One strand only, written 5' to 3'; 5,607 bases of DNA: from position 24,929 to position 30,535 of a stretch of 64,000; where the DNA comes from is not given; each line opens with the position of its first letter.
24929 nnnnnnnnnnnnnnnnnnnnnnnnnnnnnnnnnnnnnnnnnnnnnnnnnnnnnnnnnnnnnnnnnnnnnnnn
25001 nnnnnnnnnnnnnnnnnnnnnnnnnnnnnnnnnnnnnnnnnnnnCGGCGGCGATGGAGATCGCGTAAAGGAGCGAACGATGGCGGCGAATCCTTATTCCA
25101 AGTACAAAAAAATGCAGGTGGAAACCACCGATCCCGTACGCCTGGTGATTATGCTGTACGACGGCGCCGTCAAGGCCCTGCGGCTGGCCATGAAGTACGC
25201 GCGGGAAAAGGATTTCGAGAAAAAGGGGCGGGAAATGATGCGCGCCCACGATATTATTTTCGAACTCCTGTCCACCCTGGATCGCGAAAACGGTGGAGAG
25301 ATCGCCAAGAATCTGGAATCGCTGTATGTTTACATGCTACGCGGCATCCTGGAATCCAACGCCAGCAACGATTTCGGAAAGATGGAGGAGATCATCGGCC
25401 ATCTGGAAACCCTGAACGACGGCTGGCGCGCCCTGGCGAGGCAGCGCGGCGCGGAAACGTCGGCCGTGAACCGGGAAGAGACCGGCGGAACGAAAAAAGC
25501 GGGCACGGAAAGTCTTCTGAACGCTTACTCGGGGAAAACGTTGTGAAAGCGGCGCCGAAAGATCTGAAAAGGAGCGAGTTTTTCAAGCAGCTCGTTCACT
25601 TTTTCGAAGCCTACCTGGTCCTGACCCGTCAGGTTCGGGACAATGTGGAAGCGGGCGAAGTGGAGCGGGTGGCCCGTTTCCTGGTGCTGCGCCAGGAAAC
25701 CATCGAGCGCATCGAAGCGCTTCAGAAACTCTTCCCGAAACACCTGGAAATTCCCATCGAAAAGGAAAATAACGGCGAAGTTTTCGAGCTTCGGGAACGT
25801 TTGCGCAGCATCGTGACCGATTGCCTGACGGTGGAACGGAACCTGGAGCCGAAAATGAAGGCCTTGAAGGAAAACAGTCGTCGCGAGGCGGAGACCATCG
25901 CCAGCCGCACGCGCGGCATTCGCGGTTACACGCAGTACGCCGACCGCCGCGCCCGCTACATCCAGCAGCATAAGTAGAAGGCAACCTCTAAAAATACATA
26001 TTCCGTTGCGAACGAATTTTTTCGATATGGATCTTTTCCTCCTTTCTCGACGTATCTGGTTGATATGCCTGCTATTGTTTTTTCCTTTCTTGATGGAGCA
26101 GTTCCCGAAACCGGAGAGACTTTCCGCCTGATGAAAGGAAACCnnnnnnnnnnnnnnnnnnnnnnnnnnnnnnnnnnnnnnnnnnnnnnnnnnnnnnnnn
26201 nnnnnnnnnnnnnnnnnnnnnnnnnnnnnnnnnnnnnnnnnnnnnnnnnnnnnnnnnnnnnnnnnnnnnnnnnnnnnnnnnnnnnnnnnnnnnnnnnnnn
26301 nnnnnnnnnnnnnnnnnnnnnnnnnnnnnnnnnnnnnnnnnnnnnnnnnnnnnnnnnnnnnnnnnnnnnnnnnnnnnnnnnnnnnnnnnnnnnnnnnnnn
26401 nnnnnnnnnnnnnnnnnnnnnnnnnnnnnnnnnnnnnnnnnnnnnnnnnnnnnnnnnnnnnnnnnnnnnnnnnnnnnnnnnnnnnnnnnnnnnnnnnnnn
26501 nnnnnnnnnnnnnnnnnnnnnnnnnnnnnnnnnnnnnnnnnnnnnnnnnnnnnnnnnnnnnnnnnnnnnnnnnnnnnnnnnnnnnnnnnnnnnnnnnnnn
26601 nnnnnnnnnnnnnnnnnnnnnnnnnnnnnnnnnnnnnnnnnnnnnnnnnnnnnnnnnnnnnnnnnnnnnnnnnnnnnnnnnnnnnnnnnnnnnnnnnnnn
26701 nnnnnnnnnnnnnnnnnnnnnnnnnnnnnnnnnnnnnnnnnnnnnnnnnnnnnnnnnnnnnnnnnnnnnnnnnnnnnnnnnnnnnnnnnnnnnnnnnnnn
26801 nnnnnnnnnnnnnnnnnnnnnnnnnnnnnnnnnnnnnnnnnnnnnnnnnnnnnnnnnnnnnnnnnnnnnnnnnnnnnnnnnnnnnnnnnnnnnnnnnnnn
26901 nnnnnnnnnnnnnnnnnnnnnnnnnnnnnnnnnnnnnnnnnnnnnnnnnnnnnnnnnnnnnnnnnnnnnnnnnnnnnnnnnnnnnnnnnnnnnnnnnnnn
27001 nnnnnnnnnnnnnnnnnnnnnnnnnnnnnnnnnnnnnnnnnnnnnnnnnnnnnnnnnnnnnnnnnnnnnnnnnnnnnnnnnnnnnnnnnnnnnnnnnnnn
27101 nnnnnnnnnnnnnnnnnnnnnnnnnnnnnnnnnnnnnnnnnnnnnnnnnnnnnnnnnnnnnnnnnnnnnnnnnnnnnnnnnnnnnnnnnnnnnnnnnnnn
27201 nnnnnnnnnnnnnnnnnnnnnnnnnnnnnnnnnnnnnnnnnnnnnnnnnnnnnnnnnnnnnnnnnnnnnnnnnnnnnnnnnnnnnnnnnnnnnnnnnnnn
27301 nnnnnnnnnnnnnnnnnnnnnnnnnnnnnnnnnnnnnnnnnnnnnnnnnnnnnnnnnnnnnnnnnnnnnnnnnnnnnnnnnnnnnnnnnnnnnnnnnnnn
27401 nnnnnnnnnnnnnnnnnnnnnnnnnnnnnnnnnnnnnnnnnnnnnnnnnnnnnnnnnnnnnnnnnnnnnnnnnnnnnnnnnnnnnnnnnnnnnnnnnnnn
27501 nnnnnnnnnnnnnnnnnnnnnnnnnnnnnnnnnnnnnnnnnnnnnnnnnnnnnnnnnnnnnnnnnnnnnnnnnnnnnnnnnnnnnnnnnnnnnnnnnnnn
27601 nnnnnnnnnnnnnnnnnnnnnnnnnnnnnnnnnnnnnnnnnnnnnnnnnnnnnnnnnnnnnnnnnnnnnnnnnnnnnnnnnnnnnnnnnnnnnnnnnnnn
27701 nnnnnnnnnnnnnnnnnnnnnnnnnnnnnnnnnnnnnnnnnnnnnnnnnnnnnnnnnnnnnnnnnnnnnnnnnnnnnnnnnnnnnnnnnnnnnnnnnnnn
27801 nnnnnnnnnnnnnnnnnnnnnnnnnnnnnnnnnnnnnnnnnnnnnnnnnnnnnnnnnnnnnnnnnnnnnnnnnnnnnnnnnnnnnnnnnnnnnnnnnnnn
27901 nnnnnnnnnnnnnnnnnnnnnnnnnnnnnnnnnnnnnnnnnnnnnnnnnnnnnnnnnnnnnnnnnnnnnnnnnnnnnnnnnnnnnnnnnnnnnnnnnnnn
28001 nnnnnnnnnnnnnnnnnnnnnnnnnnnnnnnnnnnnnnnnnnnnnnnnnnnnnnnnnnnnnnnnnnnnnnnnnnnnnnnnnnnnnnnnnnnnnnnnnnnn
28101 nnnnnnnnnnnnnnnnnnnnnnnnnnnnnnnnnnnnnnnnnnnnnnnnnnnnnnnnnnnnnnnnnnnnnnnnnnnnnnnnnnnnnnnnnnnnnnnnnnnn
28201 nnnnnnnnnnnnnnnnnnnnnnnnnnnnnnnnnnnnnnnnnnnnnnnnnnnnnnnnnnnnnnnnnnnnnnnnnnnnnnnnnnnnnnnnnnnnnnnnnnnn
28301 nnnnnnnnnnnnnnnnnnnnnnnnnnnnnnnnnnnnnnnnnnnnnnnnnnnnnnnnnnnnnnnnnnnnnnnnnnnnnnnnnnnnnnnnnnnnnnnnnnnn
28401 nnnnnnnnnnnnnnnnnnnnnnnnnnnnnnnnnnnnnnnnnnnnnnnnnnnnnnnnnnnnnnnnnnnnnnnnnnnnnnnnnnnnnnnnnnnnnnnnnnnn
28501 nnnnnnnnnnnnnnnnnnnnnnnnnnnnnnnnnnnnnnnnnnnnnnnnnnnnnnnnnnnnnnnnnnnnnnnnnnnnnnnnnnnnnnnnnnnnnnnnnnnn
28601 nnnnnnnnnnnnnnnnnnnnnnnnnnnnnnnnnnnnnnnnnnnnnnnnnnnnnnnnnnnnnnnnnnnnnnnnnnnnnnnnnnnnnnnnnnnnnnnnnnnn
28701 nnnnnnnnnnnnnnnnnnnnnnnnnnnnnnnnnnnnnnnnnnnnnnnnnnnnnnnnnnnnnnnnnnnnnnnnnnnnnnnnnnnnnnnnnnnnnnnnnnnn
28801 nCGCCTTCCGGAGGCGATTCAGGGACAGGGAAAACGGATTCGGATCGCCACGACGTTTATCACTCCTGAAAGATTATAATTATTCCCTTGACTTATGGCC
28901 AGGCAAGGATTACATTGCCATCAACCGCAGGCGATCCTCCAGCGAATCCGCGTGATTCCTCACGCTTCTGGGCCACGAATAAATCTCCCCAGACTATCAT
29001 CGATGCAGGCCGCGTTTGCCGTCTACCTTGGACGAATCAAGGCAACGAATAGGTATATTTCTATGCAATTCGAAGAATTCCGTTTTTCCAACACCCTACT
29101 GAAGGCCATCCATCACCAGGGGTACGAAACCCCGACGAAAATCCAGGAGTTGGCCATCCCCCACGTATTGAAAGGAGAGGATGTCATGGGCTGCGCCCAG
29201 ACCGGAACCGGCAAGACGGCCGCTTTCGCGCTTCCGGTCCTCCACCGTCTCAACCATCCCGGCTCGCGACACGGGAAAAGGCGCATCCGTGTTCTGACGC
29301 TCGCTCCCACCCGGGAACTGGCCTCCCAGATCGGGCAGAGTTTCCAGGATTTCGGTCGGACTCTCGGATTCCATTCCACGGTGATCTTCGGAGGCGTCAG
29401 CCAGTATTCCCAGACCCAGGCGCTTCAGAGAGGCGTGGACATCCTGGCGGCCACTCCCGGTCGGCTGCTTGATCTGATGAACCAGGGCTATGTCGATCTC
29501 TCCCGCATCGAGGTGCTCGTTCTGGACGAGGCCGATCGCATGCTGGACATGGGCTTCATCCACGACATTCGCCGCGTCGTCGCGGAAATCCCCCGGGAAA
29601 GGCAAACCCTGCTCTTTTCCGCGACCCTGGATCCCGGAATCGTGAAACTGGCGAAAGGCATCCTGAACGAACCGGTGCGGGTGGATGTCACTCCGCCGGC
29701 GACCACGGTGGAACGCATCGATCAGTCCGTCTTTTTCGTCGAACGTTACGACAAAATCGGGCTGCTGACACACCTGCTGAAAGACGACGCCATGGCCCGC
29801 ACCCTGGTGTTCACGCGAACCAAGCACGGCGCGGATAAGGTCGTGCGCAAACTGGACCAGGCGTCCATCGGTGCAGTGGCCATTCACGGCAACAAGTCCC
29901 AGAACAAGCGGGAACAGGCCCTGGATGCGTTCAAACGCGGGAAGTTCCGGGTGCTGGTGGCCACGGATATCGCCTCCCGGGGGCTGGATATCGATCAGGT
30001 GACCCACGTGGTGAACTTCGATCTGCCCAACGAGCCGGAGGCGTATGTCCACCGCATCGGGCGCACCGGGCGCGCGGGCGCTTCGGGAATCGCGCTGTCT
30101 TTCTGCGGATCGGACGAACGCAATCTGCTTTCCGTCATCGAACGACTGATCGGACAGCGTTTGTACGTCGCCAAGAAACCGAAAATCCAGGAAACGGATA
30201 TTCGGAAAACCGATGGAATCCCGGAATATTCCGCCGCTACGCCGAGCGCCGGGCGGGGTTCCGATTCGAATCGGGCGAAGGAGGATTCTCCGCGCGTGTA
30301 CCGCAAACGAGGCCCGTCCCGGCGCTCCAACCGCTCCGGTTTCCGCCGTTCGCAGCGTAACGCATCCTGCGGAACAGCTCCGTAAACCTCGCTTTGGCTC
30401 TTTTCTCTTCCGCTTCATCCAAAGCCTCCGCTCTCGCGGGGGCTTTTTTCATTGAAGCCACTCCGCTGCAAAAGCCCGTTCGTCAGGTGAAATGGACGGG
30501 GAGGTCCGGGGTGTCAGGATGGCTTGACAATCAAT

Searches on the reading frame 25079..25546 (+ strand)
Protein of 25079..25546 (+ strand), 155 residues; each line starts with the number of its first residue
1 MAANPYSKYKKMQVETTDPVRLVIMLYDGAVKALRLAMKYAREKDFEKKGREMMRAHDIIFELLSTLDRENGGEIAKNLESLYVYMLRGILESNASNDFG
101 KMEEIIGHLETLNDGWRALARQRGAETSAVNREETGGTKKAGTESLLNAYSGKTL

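Call 16: search_protein_families(library=pfam, proteins=[window:25079-25546:+], max_evalue=0.00001)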
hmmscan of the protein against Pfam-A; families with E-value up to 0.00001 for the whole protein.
window:25079-25546:+ (155 aa): 1 family
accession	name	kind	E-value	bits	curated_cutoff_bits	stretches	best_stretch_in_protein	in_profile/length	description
PF02561.19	FliS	-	1.5e-36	125.6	26.7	1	6-119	1-114/115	Flagellar protein FliS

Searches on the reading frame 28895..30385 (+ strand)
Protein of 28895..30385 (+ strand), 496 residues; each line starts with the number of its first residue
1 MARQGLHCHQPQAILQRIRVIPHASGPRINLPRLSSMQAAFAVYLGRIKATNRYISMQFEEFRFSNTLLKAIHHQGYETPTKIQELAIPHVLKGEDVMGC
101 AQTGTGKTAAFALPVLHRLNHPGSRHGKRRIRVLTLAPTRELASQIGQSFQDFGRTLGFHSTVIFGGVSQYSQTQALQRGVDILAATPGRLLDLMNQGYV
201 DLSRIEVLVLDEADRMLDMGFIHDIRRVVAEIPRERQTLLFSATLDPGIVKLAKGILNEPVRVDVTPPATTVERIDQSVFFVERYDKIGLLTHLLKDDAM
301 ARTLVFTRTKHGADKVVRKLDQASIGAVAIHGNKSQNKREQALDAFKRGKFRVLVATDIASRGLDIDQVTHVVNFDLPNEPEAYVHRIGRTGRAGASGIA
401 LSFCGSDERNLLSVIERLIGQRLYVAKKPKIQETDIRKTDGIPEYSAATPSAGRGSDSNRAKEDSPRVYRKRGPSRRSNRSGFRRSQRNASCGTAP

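Call 16: search_protein_families(library=pfam, proteins=[window:28895-30385:+], max_evalue=0.00001)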
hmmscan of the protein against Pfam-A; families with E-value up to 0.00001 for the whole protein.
window:28895-30385:+ (496 aa): 3 families
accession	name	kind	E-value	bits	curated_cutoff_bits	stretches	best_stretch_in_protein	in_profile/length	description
PF00270.35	DEAD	-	1.4e-48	165.2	26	1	81-246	1-161/167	DEAD/DEAH box helicase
PF00271.37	Helicase_C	-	7.2e-33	113.6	23.5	1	287-395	2-110/110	Helicase conserved C-terminal domain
PF04851.21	ResIII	-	4e-06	27.3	22.5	0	100-245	29-162/164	Type III restriction enzyme, res subunit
